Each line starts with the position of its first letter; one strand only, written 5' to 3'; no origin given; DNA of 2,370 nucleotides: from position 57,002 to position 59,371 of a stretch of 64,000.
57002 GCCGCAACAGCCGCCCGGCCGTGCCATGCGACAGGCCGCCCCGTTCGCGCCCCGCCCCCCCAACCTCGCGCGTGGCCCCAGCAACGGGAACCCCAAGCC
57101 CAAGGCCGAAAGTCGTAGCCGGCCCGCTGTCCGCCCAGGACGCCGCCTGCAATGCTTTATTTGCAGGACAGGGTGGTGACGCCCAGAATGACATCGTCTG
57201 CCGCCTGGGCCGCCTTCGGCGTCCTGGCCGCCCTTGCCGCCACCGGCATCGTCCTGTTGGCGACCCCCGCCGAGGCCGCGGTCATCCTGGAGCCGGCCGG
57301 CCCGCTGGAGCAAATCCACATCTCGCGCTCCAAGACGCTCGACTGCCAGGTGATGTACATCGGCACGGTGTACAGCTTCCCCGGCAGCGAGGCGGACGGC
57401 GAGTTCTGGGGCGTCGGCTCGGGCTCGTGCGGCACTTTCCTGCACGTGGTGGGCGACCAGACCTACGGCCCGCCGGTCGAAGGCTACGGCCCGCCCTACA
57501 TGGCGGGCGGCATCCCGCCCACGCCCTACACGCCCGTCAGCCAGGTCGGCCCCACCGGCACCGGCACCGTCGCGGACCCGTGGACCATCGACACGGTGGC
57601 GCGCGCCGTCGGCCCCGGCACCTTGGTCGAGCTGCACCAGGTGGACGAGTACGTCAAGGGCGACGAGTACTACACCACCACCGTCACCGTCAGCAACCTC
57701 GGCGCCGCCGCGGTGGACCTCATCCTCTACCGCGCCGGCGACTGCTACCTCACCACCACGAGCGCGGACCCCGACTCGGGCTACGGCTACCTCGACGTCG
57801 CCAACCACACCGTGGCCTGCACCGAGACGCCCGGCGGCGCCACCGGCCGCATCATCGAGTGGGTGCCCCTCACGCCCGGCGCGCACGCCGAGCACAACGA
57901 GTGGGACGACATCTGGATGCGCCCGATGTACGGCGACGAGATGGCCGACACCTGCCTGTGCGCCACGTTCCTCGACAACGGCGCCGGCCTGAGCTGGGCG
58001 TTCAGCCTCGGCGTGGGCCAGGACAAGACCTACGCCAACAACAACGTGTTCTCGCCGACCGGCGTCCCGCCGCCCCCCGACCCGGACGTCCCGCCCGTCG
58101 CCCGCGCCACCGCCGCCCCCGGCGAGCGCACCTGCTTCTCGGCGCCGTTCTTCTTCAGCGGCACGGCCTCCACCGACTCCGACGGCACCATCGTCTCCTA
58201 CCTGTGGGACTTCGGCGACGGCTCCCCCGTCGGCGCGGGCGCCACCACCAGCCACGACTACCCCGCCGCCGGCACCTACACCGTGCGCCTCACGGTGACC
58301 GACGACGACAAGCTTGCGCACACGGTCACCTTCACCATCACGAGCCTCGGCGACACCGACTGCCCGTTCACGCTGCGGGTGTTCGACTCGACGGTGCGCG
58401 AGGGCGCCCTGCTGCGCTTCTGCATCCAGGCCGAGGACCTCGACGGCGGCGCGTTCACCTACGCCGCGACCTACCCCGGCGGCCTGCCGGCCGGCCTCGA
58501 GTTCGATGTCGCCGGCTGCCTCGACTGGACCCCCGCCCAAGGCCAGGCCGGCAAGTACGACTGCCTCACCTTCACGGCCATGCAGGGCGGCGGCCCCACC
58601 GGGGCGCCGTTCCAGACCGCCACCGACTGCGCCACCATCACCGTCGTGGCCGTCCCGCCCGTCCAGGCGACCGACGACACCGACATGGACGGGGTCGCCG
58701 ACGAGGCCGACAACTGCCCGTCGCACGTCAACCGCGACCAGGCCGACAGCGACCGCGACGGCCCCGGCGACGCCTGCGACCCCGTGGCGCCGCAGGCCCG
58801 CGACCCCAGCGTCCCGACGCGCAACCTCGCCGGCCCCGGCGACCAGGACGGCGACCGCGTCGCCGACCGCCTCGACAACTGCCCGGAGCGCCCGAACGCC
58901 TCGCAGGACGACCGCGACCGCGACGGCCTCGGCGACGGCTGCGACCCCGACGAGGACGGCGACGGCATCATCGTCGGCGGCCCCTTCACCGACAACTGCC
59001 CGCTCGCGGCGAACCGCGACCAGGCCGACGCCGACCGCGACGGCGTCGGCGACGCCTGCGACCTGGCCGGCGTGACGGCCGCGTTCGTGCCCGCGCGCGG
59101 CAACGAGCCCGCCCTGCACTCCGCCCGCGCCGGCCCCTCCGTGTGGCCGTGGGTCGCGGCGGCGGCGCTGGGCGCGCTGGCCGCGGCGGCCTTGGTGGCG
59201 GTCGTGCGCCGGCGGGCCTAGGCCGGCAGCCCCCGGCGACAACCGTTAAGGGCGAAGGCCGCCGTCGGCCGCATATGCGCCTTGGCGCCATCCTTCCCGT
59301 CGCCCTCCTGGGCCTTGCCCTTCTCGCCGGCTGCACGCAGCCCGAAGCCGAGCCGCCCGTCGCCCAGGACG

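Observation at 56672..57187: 516-bp divergent intergenic region with TCTGTG hexamer repeats and a hairpin-embedded TATA box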

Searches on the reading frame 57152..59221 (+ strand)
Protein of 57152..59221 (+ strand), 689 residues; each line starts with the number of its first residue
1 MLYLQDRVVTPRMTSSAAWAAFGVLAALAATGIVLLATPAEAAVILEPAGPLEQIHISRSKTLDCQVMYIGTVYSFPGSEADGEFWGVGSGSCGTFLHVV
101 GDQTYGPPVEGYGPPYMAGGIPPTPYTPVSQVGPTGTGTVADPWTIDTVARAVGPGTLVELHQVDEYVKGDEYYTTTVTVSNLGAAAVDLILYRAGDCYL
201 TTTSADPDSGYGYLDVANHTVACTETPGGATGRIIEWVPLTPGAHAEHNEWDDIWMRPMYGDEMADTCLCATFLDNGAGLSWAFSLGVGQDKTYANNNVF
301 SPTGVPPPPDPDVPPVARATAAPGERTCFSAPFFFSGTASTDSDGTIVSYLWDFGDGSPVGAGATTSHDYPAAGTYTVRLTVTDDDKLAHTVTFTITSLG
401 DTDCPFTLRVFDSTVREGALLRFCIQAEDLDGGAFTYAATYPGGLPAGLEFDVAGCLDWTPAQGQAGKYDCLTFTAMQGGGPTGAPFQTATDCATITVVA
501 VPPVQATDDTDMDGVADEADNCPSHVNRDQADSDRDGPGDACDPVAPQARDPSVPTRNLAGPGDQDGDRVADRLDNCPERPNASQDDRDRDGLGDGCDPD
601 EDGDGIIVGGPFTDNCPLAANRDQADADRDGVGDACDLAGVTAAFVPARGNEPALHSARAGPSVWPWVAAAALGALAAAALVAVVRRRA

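Call 11: search_protein_families(library=pfam, proteins=[window:57152-59221:+], max_evalue=0.1)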
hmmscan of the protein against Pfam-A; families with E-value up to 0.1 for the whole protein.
window:57152-59221:+ (689 aa): 6 families
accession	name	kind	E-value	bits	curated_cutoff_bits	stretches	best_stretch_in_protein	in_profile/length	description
PF18911.6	PKD_4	-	1.1e-20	73.9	27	1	314-397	3-84/85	PKD domain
PF02412.23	TSP_3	-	1.1e-17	63.9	25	4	564-585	15-36/36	Thrombospondin type 3 repeat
PF00801.26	PKD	-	1.4e-14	54.3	23.5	1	332-394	16-77/80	PKD domain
PF05345.18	He_PIG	-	4.2e-10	40.4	24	2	410-488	8-85/96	Putative Ig domain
PF22352.2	K319L-like_PKD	-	1e-06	29.1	27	1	336-397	17-83/84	K319L-like, PKD domain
PF17963.7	Big_9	-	0.026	15.8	23.6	0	414-490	12-80/89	Bacterial Ig domain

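Call 72: find_homologous_proteins(query=window:57188-59218:+, max_evalue=1e-20)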
Query window:57188-59218:+ (677 aa): 416 proteins with E <= 1e-20 among 8000 candidates; the best 120 are listed.
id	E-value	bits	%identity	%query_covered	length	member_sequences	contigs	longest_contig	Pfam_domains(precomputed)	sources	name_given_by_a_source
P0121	0.0e+0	1558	100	100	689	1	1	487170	PF02412.24,PF22352.3,PF00801.27,PF05345.19,PF18911.7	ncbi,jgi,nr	ncbi:MAG: hypothetical protein QOD77_1861 [Thermoplasmata archaeon]|jgi:PKD repeat protein|nr:hypoth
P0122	2.8e-117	411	59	9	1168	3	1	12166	PF07495.20,PF21027.4,PF15418.13,PF22352.3,PF00801.27,PF18981.7,PF08329.17,PF05345.19,PF02010.22,PF16967.12,PF18911.7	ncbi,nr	ncbi:MAG: PKD domain-containing protein [Gammaproteobacteria bacterium]|nr:PKD domain-containing pro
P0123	9.8e-111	389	41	96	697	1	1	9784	PF02412.24,PF00801.27,PF05345.19,PF18911.7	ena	-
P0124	4.0e-100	354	49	13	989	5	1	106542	PF15418.13,PF22352.3,PF00801.27,PF17963.8,PF08329.17,PF06832.19,PF18911.7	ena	-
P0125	9.9e-91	323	41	69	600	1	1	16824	PF00801.27,PF18911.7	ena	-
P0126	6.4e-89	317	39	87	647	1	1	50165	PF02412.24,PF00801.27,PF18911.7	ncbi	ncbi:MAG: thrombospondin type 3 repeat-containing protein [Thermoplasmatota archaeon]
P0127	1.4e-87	313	61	8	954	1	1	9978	PF21027.4,PF22352.3,PF00801.27,PF18981.7,PF16967.12,PF18911.7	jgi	-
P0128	6.2e-84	301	35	29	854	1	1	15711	PF07495.20,PF21027.4,PF15418.13,PF22352.3,PF00801.27,PF17963.8,PF05345.19,PF19077.7,PF16967.12,PF18911.7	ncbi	ncbi:MAG: PKD domain-containing protein, partial [Pseudomonadota bacterium]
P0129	1.2e-83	300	48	13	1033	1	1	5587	PF07495.20,PF15418.13,PF14347.12,PF00801.27,PF18981.7,PF16403.12,PF08329.17,PF02010.22,PF16967.12,PF18911.7,PF22352.3,PF13027.12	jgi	jgi:PKD repeat protein/Flp pilus assembly pilin Flp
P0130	2.6e-81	292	45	12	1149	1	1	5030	PF07495.20,PF00801.27,PF18981.7,PF08329.17,PF02010.22,PF16967.12,PF18911.7,PF21027.4,PF22352.3,PF17963.8,PF07705.18,PF05345.19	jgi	jgi:PKD repeat protein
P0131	3.7e-80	288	46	16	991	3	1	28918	PF21027.4,PF22352.3,PF00801.27,PF17963.8,PF08428.17,PF08329.17,PF00082.28,PF18911.7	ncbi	ncbi:MAG: PKD domain-containing protein [Candidatus Brocadiia bacterium]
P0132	5.9e-80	287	52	12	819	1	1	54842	PF21027.4,PF22352.3,PF00801.27,PF16967.12,PF18911.7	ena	-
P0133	1.4e-79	286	51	11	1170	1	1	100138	PF13229.13,PF21027.4,PF22352.3,PF00801.27,PF05048.20,PF18911.7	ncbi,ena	-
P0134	1.1e-78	283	44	14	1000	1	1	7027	PF21027.4,PF22352.3,PF00801.27,PF18911.7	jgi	-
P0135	3.0e-76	275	36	96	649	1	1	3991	PF02412.24,PF00801.27,PF18911.7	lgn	-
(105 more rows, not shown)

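Call 73: find_encoding_contigs(protein=P0121, flank=10000, max_places=4)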
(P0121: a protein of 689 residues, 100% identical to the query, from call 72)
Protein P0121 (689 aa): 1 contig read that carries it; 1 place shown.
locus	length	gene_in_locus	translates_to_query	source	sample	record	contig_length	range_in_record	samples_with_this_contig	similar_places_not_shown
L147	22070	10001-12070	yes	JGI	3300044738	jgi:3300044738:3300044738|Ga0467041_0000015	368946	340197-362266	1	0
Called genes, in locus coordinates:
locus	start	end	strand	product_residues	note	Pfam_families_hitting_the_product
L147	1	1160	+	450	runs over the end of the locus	PF02881:SRP54_N, PF00448:SRP54, PF01656:CbiA (weak), PF02978:SRP_SPB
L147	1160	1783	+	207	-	PF04013:Methyltrn_RNA_2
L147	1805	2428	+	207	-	-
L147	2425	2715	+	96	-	PF05495:zf-CHY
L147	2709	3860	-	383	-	PF00108:Thiolase_N, PF00109:ketoacyl-synt (faint), PF02803:Thiolase_C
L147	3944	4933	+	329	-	-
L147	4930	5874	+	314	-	-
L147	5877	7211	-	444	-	-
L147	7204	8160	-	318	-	PF22082:TtuA_LIM_N, PF01171:ATP_bind_3 (weak)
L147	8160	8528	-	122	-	-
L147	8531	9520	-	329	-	-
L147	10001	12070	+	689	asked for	PF00801:PKD, PF18911:PKD_4, PF22352:K319L-like_PKD (weak), PF05345:He_PIG, PF02412:TSP_3 (faint)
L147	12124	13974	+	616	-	PF02129:Peptidase_S15, PF08530:PepX_C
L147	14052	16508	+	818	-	PF17517:IgGFc_binding, PF00801:PKD, PF18911:PKD_4, PF02412:TSP_3 (weak)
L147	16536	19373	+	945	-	PF13517:FG-GAP_3 (faint), PF13360:PQQ_2 (faint)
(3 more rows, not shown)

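Call 74: find_encoding_contigs(protein=P0123, flank=3000, max_places=2)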
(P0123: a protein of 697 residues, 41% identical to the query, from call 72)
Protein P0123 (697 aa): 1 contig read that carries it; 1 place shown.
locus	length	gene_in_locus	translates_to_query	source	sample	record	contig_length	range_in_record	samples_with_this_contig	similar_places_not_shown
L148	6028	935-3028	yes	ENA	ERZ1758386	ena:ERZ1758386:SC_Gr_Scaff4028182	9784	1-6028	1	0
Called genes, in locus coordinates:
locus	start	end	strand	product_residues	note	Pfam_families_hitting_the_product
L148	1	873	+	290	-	?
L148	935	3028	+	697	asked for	PF00801:PKD, PF18911:PKD_4, PF05345:He_PIG (weak), PF02412:TSP_3 (faint)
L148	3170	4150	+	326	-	PF01946:Thi4 (faint), PF13241:NAD_binding_7 (faint), PF00890:FAD_binding_2 (weak), PF01134:GIDA (faint), PF07992:Pyr_redox_2, PF12831:FAD_oxidored (weak), PF13738:Pyr_redox_3, PF00070:Pyr_redox, +3 more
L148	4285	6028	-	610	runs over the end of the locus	PF01541:GIY-YIG, PF27096:UvrC_M, PF22920:UvrC_RNaseH, PF08459:UvrC_RNaseH_dom, PF00633:HHH (faint), PF12826:HHH_2 (weak), PF14520:HHH_5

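Call 75: find_encoding_contigs(protein=P0126, flank=3000, max_places=2)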
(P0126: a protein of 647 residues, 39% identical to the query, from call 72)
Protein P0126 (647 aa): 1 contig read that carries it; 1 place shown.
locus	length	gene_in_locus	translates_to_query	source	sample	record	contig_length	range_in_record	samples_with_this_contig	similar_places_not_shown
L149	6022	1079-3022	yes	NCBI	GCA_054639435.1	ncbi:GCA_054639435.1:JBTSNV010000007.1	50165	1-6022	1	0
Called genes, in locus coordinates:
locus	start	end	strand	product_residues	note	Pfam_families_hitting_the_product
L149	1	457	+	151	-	PF09190:DALR_2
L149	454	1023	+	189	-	PF01066:CDP-OH_P_transf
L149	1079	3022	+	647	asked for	PF18911:PKD_4, PF00801:PKD, PF02412:TSP_3 (weak)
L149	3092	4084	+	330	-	PF01210:NAD_Gly3P_dh_N, PF02558:ApbA, PF03446:NAD_binding_2, PF03807:F420_oxidored, PF02153:PDH_N (faint), PF07479:NAD_Gly3P_dh_C, PF20618:GPD_NAD_C_bact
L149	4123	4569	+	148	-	PF01257:2Fe-2S_thioredx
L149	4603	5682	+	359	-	-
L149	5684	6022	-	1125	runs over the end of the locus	PF02687:FtsX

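Call 107: search_protein_families(library=pfam, proteins=[L148:3170-4150:+], max_evalue=0.001)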
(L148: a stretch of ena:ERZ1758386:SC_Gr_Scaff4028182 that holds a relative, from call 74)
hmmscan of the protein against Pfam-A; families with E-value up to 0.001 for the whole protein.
L148:3170-4150:+ (326 aa): 13 families
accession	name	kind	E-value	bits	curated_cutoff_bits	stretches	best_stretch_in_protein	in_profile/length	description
PF07992.20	Pyr_redox_2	-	1.4e-51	176.1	26.1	1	14-302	2-291/291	Pyridine nucleotide-disulphide oxidoreductase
PF13738.12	Pyr_redox_3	-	1.1e-21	77.9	30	1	87-285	100-305/305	Pyridine nucleotide-disulphide oxidoreductase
PF00070.33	Pyr_redox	-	7.4e-20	71.7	22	1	154-227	1-81/82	Pyridine nucleotide-disulphide oxidoreductase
PF01266.30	DAO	-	3.5e-09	37.1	27.9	1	14-47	1-35/353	FAD dependent oxidoreductase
PF00890.30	FAD_binding_2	-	9e-09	35.4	20.4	1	14-49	1-37/414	FAD binding domain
PF12831.13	FAD_oxidored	-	1.1e-07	32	27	1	14-50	1-38/416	FAD dependent oxidoreductase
PF13241.12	NAD_binding_7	-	9.6e-07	29.8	22.1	1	150-199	5-55/104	Putative NAD(P)-binding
PF03486.20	HI0933_like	-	5.9e-06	26.3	50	0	14-47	2-35/244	HI0933-like protein Rossmann domain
PF01946.23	Thi4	-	7.8e-06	25.7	26.2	1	13-41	18-47/235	Thi4 family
PF01494.25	FAD_binding_3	-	9.4e-06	25.5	22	0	13-42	2-31/349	FAD binding domain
PF01134.28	GIDA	-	2.2e-05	24.1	22.1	1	14-42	1-29/391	Glucose inhibited division protein A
PF13450.12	NAD_binding_8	-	4.3e-05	24.1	21.9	1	17-50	1-35/68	NAD(P)-binding Rossmann-like domain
PF00743.25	FMO-like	-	0.00094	18.2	22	0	149-196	180-227/532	Flavin-binding monooxygenase-like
